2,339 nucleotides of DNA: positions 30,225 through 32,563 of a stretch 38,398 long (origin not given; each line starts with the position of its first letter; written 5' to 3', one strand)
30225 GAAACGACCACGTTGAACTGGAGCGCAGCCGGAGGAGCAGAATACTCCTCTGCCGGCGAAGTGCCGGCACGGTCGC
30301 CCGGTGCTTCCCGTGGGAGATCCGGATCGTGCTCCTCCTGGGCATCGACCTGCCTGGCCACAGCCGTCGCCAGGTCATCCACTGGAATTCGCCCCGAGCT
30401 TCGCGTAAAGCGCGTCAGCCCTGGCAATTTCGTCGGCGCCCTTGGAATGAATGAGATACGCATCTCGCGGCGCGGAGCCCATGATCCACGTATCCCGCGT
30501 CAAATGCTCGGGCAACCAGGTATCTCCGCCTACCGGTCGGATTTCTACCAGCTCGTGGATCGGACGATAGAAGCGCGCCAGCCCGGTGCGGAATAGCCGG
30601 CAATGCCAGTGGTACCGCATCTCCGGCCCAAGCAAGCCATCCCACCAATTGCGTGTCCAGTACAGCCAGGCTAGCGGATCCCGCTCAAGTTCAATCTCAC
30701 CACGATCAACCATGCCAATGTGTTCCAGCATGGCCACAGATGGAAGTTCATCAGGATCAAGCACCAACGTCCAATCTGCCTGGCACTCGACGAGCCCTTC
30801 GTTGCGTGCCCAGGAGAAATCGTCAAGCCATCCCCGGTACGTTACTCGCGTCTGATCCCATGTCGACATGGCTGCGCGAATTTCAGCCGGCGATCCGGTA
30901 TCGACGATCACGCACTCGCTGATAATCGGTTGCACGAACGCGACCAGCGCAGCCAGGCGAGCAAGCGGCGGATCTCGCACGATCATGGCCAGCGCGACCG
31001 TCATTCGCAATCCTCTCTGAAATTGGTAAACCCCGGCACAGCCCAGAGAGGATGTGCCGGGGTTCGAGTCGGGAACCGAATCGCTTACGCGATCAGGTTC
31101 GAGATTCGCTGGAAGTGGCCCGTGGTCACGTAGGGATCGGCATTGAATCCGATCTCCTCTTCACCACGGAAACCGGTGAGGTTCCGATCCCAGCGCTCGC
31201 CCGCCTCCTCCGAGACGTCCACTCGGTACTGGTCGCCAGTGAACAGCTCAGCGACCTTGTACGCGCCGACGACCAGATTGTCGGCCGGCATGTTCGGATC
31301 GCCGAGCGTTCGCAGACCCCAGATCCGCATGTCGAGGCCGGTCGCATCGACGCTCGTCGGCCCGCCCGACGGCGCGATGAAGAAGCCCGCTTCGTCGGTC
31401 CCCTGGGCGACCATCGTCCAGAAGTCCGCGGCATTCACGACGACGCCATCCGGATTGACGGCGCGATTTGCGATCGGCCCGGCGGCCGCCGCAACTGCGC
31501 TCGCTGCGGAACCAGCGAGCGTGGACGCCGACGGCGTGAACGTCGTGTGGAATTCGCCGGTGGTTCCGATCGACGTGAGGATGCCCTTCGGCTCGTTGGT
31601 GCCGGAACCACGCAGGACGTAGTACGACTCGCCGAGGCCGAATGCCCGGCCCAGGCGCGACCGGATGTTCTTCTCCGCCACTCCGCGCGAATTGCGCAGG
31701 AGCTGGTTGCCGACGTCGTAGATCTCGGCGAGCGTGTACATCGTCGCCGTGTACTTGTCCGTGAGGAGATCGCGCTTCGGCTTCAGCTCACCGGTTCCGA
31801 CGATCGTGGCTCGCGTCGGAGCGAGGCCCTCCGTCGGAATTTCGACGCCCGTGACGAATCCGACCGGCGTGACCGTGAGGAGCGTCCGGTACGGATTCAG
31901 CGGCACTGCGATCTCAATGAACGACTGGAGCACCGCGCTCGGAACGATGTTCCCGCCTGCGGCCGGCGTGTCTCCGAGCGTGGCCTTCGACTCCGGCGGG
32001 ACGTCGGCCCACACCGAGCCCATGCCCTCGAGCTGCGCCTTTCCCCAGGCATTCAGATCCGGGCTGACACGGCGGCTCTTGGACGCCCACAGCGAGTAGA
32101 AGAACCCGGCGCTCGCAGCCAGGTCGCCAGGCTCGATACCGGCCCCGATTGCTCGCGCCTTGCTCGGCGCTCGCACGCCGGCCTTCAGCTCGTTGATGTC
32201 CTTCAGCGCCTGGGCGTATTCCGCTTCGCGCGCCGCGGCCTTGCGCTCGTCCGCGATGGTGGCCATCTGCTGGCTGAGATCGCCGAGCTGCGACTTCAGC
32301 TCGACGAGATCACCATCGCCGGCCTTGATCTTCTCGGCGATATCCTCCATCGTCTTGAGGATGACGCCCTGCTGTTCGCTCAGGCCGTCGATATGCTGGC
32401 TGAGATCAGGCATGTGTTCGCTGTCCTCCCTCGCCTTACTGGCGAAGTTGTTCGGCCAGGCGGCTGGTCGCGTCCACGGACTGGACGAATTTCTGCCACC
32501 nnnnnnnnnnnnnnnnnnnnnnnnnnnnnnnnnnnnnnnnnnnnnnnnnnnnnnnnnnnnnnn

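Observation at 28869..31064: Two-glycosyltransferase operon inserted between capsid and connector genes, behind a strong hairpin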

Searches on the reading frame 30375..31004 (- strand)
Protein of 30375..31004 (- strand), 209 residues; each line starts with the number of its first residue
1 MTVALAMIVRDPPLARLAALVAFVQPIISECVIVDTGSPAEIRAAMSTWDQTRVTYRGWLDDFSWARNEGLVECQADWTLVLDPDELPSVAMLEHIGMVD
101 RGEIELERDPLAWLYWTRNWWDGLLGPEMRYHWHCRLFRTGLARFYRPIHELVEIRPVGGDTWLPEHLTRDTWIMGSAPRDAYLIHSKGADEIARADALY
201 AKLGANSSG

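Call 3: search_protein_families(library=pfam, proteins=[window:30375-31004:-], max_evalue=0.01)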
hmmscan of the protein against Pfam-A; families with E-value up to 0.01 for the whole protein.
window:30375-31004:- (209 aa): 1 family
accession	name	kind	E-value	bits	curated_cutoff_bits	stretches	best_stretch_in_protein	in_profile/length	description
PF00535.33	Glycos_transf_2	-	4.1e-07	30.5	23.3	1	29-94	28-97/168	Glycosyl transferase family 2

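Call 7: search_protein_families(library=phrogs, proteins=[window:30375-31004:-], max_evalue=0.001)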
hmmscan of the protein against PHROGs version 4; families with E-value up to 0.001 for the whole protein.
window:30375-31004:- (209 aa): 0 families

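Call 9: search_dna_similar(query=window:30375-31004:-, collection=phages, mode=protein, max_rows=30)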
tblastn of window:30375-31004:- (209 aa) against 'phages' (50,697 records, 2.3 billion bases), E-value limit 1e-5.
No match.

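Call 26: search_solved_structures(query=window:30375-31004:-, max_evalue=1, show_alignments=3)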
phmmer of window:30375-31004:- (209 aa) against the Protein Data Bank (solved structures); distinct sequences matched with E-value up to 1: 5.
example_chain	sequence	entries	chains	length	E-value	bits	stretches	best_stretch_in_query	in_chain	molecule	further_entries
22ao_A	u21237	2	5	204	3.6e-08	36.3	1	22-154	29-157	GmaR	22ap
7msp_A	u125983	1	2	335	0.0059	19.3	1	21-91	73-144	SPbeta prophage-derived glycosyltransferase SunS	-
7msn_A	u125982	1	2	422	0.0088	18.7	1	21-91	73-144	SPbeta prophage-derived glycosyltransferase SunS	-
7msk_A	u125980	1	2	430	0.05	16.2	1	47-86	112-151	Glyco_trans_2-like domain-containing protein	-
3w0k_A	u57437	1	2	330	0.38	13.4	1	80-152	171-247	Bifunctional endomannanase/endoglucanase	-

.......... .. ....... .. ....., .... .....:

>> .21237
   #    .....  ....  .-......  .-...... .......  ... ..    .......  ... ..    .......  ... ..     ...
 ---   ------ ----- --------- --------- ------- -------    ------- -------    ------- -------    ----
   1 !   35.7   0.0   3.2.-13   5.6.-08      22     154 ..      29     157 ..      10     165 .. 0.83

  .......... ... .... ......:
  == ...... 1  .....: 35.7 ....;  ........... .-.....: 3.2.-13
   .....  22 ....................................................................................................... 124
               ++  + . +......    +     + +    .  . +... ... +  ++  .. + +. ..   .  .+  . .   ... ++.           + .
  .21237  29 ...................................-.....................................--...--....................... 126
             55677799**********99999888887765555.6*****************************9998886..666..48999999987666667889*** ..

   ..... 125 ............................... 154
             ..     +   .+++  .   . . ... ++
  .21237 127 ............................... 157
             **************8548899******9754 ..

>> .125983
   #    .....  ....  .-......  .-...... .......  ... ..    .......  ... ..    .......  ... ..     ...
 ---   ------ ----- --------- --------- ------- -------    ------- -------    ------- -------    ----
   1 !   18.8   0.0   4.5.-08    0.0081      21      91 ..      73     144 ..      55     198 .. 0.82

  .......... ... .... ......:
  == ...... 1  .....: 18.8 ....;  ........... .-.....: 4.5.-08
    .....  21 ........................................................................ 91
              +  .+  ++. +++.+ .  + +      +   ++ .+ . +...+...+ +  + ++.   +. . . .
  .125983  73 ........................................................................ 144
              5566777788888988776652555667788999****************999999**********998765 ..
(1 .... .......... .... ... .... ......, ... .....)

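Call 64: search_solved_structures(query=A5, max_evalue=1, show_alignments=3)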
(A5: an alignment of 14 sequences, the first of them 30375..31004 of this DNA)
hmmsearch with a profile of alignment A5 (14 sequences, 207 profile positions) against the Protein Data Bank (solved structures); distinct sequences matched with E-value up to 1: 17.
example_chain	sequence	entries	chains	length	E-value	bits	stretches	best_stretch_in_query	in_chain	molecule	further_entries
22ao_A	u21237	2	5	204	4.4e-12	49.2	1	3-162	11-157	GmaR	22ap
7msp_A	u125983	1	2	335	3.8e-08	36.4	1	29-102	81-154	SPbeta prophage-derived glycosyltransferase SunS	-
7msn_A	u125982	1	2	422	5.5e-08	35.8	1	29-102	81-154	SPbeta prophage-derived glycosyltransferase SunS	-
7msk_A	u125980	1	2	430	4.4e-05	26.4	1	32-89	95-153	Glyco_trans_2-like domain-containing protein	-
5tze_C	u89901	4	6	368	0.011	18.6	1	31-99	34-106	Glycosyl transferase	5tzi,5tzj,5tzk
5tz8_A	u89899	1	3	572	0.022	17.6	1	31-99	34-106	Glycosyl transferase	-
5hea_A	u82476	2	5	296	0.072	15.9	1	45-124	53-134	Putative glycosyltransferase (GalT1)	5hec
2z87_A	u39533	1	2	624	0.086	15.6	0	29-91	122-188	Chondroitin synthase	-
2z86_A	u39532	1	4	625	0.087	15.6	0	29-91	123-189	Chondroitin synthase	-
9jma_A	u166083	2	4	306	0.11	15.3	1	30-93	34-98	GalNAc(5)-diNAcBac-PP-undecaprenol beta-1,3-glucosyltransferase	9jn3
3l7m_A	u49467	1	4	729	0.4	13.5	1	32-100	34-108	Teichoic acid biosynthesis protein F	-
3l7i_A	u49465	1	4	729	0.4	13.4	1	32-100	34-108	Teichoic acid biosynthesis protein F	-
3l7j_A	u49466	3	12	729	0.42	13.4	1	32-100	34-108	Teichoic acid biosynthesis protein F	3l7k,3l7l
8bz4_A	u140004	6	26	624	0.59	12.9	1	32-108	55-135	Glycosyltransferase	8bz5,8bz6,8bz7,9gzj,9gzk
8bz8_A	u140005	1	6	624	0.59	12.9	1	32-108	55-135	Glycosyltransferase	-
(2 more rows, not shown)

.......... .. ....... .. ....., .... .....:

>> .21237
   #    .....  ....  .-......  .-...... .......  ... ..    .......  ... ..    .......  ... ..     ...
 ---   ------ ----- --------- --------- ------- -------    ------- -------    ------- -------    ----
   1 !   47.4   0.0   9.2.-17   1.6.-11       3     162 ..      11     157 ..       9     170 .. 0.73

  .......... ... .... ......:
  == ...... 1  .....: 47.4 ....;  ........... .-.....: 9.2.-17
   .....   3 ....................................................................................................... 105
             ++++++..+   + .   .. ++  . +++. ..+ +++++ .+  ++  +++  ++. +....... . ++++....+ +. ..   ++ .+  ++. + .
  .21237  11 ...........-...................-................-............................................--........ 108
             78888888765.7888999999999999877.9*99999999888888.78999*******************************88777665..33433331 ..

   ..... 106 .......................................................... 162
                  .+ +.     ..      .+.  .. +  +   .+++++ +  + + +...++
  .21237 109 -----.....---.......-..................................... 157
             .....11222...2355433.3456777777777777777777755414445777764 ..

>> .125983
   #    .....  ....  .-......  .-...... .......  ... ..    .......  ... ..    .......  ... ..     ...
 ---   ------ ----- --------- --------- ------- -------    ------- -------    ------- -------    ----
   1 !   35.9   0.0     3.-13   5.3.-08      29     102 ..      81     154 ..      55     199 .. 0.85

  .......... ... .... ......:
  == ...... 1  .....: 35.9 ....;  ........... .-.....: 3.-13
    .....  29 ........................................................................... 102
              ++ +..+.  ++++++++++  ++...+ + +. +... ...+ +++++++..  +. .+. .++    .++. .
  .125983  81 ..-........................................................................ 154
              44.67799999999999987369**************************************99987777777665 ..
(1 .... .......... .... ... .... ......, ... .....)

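Call 90: predict_structure(protein=window:30375-31004:-)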
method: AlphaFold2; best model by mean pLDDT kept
length: 209 residues; sequences in the alignment: 1
mean_pLDDT: 34.1   pTM: 0.26
mean pLDDT of the five models: 34.1, 32.6, 29.6, 29.3, 29.2
residues with pLDDT >= 90: 0; 70-90: 0; 50-70: 0; < 50: 209
segments of 3 or more residues with pLDDT < 50: 1-209
pLDDT, mean of each block of 10 residues (from residue 1): 30 38 32 33 35 34 37 40 38 30 30 31 35 34 29 32 38 30 35 40 37
secondary structure, 60 per line:
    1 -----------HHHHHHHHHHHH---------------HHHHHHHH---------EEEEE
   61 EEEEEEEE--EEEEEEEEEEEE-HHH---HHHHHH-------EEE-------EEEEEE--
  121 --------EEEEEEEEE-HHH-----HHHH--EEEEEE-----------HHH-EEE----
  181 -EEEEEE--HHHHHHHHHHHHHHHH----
elements in order: H12-23 H39-46 E56-68 E71-82 H90-95 E103-105 E113-118 E129-137 H147-150 E153-158 E174-176 E182-187 H190-205

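Call 96: search_protein_families(library=ncbifam, proteins=[window:30375-31004:-], max_evalue=0.01)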
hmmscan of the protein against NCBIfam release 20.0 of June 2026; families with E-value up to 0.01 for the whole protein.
window:30375-31004:- (209 aa): 1 family
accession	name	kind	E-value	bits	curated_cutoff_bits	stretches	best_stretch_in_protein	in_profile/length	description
TIGR04195.1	S_glycosyl_SunS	equivalog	0.0044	15.9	350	1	47-86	103-142/421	SunS family peptide S-glycosyltransferase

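Call 97: search_protein_families(library=padloc, proteins=[window:30375-31004:-], max_evalue=0.01)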
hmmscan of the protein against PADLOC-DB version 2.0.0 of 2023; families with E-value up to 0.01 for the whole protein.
window:30375-31004:- (209 aa): 0 families

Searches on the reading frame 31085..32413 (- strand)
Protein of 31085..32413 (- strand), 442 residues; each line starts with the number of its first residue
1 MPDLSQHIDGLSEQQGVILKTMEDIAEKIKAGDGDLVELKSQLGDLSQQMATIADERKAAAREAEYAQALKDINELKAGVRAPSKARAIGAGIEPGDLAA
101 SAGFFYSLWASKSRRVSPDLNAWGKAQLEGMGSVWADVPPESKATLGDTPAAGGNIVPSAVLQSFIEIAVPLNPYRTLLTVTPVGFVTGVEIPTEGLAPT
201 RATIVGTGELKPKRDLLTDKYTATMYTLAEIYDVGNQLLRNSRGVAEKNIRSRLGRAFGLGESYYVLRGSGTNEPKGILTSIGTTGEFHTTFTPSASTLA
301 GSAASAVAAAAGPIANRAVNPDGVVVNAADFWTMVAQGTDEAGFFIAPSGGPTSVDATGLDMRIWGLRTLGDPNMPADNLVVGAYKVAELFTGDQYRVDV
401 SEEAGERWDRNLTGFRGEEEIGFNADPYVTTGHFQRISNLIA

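Call 3: search_protein_families(library=pfam, proteins=[window:31085-32413:-], max_evalue=0.01)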
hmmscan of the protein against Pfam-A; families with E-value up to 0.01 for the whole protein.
window:31085-32413:- (442 aa): 1 family
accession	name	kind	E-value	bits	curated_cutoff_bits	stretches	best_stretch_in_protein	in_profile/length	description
PF05065.19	Phage_capsid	-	2.1e-21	77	24.2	1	153-423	1-267/280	Phage capsid family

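Call 7: search_protein_families(library=phrogs, proteins=[window:31085-32413:-], max_evalue=0.001)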
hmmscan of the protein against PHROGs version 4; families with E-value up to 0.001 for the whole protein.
window:31085-32413:- (442 aa): 3 families
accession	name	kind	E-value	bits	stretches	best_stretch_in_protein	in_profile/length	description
phrog_10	-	head and packaging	2.2e-31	110.6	1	26-424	253-623/752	major head protein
phrog_617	-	head and packaging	2e-12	47.8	1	122-404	328-587/626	major head protein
phrog_2263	-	head and packaging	2.7e-07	30.8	1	50-408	210-518/551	major head protein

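Call 49: search_dna_similar(query=window:31085-32413:-, collection=phages, mode=protein, max_rows=25)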
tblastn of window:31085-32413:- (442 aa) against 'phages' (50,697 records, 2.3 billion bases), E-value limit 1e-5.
Records with a match: 3; places in all: 3; records where one place covers at least 80% of the query: 1.
Best place of each record, by identity: <60% 3.
By first word of the organism name: Xanthomonas 2; Klebsiella 1.
By host as written in the record: Xanthomonas oryzae 2; Klebsiella pneumoniae ST13-OXA48 1.
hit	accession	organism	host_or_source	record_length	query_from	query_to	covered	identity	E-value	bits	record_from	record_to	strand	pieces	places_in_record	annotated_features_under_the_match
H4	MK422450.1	Klebsiella phage ST13-OXA48phi12.4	Klebsiella pneumoniae ST13-OXA48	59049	3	423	95%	24.4%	5e-7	58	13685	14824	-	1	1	major capsid protein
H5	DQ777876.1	Xanthomonas phage Xop411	Xanthomonas oryzae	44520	202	423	50%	25.6%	3e-6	56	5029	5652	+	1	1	p09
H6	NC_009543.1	Xanthomonas phage Xop411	Xanthomonas oryzae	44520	202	423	50%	25.6%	3e-6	56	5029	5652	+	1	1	major head protein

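Call 75: find_related_loci(query=A6, collection=viral_contigs, flank=8000)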
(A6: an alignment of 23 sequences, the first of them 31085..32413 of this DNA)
Query A6 (442 aa) in viral_contigs; peptide patterns used: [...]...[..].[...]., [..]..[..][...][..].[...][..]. (x = any residue, [..] = any of these).
164 stretches matched a pattern; 119 encode a relative of the query (tblastn E <= 1e-3); the best 80 are kept; 80 distinct loci.
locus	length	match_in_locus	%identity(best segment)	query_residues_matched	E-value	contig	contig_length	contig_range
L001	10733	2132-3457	100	1-442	0e+0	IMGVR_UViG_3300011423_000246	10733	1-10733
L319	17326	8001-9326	57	1-440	3e-158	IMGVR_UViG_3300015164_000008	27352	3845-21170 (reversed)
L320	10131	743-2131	45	2-441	5e-114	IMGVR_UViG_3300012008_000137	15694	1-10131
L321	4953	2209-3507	46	3-441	2e-110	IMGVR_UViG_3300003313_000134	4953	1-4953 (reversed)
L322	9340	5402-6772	45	16-440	2e-108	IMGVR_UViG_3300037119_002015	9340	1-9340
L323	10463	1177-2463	45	6-441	3e-104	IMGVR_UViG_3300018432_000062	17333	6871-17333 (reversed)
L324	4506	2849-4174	45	6-441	6e-104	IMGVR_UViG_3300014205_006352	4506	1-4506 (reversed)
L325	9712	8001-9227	46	36-440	2e-101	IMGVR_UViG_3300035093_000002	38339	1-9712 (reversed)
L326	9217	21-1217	46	39-441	3e-99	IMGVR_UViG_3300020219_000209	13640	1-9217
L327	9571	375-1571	45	39-441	3e-98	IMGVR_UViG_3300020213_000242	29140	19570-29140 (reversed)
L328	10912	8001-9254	43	13-441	1e-95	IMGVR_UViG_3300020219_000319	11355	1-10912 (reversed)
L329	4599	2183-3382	43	40-442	3e-93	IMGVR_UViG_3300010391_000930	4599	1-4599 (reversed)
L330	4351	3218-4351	45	39-420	3e-90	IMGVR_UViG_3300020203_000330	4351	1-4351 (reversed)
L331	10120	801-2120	41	22-441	2e-87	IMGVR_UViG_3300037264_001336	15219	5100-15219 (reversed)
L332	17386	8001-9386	38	12-442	2e-82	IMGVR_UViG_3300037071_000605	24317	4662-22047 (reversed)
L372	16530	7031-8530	31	4-442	8e-52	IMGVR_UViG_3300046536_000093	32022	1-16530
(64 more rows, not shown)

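Call 106: search_protein_families(library=pfam, proteins=[L372:17-346:+, L372:383-859:-, L372:1831-2256:+], max_evalue=0.01)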
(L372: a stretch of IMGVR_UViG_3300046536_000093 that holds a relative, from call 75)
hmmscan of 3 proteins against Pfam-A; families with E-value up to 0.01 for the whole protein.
L372:17-346:+ (109 aa): 0 families

L372:383-859:- (158 aa): 0 families

L372:1831-2256:+ (141 aa): 0 families
